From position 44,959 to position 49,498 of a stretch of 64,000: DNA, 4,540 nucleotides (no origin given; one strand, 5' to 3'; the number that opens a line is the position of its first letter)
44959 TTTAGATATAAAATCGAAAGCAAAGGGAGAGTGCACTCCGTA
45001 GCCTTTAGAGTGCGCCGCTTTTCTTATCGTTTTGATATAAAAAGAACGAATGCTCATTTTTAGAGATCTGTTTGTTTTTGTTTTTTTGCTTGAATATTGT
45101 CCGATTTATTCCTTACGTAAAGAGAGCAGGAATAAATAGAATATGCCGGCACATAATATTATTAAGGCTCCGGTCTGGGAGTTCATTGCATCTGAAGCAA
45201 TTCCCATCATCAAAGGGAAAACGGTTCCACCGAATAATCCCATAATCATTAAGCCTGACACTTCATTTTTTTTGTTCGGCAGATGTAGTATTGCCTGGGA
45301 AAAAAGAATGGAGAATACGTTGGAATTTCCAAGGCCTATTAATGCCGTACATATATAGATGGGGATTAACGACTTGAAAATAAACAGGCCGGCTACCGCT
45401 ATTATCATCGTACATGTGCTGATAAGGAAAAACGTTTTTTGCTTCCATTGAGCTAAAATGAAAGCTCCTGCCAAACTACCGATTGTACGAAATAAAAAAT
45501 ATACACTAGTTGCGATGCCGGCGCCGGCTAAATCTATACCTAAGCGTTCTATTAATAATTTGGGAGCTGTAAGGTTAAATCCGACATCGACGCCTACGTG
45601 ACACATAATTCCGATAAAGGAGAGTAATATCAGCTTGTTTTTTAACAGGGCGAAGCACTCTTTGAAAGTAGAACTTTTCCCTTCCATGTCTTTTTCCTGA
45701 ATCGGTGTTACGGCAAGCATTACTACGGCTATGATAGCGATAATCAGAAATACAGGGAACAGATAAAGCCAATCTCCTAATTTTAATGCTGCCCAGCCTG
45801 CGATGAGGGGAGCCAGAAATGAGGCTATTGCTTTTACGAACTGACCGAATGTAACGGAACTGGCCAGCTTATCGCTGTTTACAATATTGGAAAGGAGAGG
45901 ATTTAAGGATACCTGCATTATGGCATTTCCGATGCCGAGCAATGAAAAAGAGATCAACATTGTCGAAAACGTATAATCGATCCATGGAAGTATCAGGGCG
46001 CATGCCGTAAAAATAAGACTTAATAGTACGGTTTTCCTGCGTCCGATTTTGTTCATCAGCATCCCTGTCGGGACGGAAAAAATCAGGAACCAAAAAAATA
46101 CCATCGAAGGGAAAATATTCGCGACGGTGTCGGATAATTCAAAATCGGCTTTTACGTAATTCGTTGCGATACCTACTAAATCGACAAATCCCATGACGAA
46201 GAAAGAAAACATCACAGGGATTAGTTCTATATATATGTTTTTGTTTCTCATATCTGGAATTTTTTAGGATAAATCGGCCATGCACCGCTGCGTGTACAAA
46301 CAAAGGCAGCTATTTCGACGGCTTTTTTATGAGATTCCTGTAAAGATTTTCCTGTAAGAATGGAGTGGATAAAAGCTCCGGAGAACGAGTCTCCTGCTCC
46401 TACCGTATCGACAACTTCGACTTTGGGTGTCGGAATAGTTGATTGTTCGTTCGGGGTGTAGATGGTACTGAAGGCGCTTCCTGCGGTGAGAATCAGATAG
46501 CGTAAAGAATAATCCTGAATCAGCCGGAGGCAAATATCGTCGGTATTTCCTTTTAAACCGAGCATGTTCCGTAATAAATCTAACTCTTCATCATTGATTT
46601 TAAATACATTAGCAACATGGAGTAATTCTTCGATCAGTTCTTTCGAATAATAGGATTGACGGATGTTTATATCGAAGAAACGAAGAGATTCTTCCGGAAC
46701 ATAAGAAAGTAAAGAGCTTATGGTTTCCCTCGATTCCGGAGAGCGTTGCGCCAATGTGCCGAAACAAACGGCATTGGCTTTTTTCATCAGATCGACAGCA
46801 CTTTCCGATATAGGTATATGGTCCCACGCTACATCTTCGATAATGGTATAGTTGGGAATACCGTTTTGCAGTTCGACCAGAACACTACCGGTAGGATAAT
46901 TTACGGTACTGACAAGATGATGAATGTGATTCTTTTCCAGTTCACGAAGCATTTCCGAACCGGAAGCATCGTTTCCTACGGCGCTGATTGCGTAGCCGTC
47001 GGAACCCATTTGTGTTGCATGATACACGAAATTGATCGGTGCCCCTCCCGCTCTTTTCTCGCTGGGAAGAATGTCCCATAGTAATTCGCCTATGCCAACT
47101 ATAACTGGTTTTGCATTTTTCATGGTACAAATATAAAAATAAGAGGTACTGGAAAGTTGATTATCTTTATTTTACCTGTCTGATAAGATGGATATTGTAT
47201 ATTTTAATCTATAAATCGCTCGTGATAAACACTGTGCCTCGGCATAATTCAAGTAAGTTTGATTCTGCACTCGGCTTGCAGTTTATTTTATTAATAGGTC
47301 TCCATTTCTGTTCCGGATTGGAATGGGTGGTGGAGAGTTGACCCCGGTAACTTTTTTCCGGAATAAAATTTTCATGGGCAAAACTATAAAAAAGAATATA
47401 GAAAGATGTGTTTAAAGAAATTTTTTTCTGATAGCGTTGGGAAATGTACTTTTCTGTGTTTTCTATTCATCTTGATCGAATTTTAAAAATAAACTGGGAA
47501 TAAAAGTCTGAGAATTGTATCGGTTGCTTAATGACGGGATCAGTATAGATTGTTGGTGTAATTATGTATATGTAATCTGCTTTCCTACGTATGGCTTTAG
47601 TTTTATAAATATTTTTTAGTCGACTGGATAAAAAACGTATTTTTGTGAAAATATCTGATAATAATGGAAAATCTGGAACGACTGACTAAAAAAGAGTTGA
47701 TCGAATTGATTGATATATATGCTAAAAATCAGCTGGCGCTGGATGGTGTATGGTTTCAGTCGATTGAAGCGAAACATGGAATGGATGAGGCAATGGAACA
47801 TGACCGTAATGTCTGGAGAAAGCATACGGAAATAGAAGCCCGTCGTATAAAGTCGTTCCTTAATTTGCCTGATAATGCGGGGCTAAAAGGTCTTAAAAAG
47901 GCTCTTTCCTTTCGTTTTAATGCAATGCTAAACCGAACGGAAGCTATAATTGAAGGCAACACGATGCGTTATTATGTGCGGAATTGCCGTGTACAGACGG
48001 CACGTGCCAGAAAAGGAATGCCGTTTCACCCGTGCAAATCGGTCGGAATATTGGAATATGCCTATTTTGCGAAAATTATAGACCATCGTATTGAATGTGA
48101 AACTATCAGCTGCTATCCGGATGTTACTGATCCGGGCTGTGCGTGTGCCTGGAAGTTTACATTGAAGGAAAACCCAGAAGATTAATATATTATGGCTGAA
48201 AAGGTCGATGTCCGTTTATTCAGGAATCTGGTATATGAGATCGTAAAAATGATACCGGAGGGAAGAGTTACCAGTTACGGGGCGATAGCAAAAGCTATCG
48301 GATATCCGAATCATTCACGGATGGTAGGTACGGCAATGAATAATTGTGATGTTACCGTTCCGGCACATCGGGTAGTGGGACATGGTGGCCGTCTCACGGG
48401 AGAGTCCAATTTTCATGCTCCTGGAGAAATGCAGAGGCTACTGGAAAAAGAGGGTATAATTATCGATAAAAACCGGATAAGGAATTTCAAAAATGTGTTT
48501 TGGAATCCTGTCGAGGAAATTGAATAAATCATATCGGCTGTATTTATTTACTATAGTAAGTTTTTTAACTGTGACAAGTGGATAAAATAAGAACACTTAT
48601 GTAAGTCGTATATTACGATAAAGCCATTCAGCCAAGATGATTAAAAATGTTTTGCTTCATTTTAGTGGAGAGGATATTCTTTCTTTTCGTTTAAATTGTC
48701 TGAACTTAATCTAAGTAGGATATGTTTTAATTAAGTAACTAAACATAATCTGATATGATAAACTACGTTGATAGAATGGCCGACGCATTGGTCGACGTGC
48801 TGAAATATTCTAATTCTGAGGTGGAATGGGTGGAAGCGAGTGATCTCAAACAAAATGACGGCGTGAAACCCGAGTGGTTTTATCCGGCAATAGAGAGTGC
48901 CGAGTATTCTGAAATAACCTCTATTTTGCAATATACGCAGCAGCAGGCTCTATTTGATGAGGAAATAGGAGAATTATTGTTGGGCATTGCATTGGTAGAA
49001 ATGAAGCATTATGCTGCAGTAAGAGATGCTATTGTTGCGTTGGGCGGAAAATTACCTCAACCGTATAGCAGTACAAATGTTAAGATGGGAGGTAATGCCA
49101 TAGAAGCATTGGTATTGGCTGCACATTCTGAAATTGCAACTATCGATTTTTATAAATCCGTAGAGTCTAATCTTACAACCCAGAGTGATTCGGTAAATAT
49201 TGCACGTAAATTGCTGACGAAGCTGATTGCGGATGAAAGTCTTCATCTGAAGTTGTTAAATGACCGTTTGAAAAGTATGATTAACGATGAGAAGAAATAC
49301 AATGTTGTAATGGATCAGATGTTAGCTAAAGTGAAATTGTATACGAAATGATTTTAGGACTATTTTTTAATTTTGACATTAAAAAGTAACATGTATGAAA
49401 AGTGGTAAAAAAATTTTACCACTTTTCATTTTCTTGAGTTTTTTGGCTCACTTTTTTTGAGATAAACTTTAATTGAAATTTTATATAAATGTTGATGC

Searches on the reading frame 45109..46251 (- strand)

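Call 89: search_protein_families(library=pfam, proteins=[window:45109-46251:-], max_evalue=0.00001)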
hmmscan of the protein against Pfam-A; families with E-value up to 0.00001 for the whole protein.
window:45109-46251:- (381 aa): 1 family
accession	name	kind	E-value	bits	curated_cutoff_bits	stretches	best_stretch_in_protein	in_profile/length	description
PF07690.21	MFS_1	-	1.1e-30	107.2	33.4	1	16-343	5-343/347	Major Facilitator Superfamily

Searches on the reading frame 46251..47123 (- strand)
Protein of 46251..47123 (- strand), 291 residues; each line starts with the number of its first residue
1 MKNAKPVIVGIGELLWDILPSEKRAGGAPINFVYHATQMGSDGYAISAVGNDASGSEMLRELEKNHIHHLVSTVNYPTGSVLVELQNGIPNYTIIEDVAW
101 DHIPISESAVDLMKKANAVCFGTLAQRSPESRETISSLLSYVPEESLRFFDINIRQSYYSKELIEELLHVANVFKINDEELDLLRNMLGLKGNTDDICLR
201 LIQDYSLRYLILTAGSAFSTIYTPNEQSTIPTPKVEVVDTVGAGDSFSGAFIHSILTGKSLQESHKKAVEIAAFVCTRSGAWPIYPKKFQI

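Call 89: search_protein_families(library=pfam, proteins=[window:46251-47123:-], max_evalue=0.00001)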
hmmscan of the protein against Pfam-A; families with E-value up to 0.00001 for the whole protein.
window:46251-47123:- (291 aa): 1 family
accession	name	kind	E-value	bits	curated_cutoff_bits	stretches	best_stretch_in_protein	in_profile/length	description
PF00294.29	PfkB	-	8.3e-40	137.4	25.8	1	22-282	32-296/302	pfkB family carbohydrate kinase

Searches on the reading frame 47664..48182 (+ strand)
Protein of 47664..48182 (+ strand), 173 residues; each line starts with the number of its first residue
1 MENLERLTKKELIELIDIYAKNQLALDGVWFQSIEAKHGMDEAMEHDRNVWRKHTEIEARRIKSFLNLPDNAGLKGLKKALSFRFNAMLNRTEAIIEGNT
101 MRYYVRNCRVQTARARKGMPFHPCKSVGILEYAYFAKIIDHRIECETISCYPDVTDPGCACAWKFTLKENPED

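Call 89: search_protein_families(library=pfam, proteins=[window:47664-48182:+], max_evalue=0.00001)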
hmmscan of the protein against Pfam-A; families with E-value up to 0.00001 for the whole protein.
window:47664-48182:+ (173 aa): 1 family
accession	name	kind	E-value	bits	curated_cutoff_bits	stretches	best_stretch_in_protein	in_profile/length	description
PF19620.4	DUF6125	-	1e-61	208.2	27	1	6-167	2-164/164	Family of unknown function (DUF6125)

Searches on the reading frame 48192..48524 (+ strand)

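Call 89: search_protein_families(library=pfam, proteins=[window:48192-48524:+], max_evalue=0.00001)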
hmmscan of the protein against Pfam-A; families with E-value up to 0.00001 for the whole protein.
window:48192-48524:+ (111 aa): 1 family
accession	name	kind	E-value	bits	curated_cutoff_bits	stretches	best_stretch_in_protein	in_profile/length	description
PF01035.26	DNA_binding_1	-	1.6e-23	82.8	27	1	10-89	2-81/81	6-O-methylguanine DNA methyltransferase, DNA binding domain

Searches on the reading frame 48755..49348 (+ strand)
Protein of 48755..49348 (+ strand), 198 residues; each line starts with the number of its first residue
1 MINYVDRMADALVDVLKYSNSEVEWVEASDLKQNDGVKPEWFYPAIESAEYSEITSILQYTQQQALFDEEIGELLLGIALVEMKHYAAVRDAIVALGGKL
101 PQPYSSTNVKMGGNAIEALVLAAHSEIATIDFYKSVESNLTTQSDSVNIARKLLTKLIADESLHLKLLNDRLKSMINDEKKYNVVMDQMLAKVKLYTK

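Call 86: find_encoding_contigs(protein=window:48755-49348:+, flank=7000, max_places=6)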
Protein window:48755-49348:+ (198 aa): no gene with exactly this product is on record in the collection.

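Call 89: search_protein_families(library=pfam, proteins=[window:48755-49348:+], max_evalue=0.00001)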
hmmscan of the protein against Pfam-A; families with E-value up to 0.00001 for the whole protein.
window:48755-49348:+ (198 aa): 0 families
